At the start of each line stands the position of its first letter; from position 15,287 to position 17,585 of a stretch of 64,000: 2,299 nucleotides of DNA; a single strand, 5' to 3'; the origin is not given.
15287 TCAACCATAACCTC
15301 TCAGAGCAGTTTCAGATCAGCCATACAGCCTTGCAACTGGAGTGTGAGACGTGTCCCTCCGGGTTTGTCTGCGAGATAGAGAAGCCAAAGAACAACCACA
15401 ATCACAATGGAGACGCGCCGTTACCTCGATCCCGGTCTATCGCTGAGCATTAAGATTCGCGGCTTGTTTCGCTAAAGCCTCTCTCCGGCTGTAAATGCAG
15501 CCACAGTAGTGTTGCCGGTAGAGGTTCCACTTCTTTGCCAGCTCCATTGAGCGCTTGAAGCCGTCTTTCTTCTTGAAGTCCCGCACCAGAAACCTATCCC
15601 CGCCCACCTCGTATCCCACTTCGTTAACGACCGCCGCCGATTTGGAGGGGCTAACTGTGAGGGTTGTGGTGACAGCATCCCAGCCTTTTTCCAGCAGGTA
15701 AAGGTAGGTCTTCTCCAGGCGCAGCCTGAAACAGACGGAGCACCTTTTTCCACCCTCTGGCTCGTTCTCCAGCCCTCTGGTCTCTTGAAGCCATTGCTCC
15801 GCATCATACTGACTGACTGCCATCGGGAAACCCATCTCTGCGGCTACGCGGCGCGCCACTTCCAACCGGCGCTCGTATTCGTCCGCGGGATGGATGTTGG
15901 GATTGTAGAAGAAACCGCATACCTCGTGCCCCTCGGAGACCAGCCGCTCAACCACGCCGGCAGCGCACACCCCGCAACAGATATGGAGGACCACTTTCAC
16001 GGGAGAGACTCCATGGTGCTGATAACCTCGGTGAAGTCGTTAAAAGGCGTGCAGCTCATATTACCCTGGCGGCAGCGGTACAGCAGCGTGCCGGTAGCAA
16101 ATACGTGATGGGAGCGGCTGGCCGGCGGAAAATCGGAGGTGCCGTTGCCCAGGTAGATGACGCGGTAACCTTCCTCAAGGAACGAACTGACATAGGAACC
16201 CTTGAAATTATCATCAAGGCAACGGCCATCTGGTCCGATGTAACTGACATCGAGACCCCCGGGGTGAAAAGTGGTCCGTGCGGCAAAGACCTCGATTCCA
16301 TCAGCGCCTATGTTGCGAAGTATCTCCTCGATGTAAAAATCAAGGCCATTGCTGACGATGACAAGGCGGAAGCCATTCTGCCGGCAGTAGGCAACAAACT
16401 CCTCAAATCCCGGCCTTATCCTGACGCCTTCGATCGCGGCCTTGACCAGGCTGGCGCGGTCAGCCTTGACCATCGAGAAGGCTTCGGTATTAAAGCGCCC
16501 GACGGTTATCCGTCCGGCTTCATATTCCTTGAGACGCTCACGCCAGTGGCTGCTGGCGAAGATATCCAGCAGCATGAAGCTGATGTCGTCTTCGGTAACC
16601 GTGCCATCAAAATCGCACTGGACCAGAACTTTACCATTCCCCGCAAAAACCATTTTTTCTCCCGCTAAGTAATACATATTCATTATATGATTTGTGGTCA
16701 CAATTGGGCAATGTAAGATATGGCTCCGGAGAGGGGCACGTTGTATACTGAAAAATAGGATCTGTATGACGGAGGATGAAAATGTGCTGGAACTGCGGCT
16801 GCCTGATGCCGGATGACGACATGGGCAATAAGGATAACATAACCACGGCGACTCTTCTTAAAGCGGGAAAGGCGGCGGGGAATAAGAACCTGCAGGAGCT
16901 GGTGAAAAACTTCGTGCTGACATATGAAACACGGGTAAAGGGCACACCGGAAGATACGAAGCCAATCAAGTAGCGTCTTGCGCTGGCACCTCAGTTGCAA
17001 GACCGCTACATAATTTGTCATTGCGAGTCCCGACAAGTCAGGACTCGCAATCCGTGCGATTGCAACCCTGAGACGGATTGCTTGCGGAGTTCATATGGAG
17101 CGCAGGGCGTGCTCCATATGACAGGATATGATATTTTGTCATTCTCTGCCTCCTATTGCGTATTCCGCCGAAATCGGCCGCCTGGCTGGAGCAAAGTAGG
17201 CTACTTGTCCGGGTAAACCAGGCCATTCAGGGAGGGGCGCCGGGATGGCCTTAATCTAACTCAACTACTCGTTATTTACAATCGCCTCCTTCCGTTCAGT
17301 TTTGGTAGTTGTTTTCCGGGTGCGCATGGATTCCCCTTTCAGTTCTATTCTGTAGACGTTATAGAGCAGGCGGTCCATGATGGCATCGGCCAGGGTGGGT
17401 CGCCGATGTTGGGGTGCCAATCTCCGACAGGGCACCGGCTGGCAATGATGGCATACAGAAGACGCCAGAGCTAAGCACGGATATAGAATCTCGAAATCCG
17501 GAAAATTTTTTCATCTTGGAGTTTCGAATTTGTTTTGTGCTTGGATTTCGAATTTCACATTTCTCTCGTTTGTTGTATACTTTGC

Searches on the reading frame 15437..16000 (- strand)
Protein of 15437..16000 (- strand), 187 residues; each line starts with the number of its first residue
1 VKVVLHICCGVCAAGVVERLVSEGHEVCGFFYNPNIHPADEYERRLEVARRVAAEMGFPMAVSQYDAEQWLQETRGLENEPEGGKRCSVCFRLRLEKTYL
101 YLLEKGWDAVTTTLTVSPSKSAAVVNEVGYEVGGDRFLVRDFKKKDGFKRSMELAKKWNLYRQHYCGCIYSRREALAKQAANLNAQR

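Call 9: search_protein_families(library=pfam, proteins=[window:15437-16000:-], max_evalue=0.01)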
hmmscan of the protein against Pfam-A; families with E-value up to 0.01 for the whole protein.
window:15437-16000:- (187 aa): 1 family
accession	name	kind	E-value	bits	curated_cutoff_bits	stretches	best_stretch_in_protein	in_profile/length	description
PF02677.20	QueH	-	5.6e-62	209.4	23.5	1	3-174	1-175/175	Epoxyqueuosine reductase QueH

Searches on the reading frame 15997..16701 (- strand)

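Call 9: search_protein_families(library=pfam, proteins=[window:15997-16701:-], max_evalue=0.01)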
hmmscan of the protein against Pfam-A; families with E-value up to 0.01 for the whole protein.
window:15997-16701:- (234 aa): 4 families
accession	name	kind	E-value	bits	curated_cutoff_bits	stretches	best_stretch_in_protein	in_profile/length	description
PF12710.13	HAD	-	2.2e-16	61.3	27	1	29-192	3-186/189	haloacid dehalogenase-like hydrolase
PF06888.18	Put_Phosphatase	-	4.8e-08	33.2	27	1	26-196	2-187/234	Putative Phosphatase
PF00702.32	Hydrolase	-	1.5e-05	25.9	26.4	1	30-139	7-143/191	haloacid dehalogenase-like hydrolase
PF03031.24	NIF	-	0.0032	17.6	21.8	1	92-135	36-78/160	NLI interacting factor-like phosphatase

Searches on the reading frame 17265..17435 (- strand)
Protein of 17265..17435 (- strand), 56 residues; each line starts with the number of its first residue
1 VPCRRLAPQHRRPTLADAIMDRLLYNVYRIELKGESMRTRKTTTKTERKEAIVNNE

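Call 9: search_protein_families(library=pfam, proteins=[window:17265-17435:-], max_evalue=0.01)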
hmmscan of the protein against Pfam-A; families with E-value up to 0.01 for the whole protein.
window:17265-17435:- (56 aa): 1 family
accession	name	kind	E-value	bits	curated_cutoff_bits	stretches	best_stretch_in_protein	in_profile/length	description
PF01695.23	IstB_IS21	-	2.7e-05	24.2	24.1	1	13-42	206-235/238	IstB-like ATP binding protein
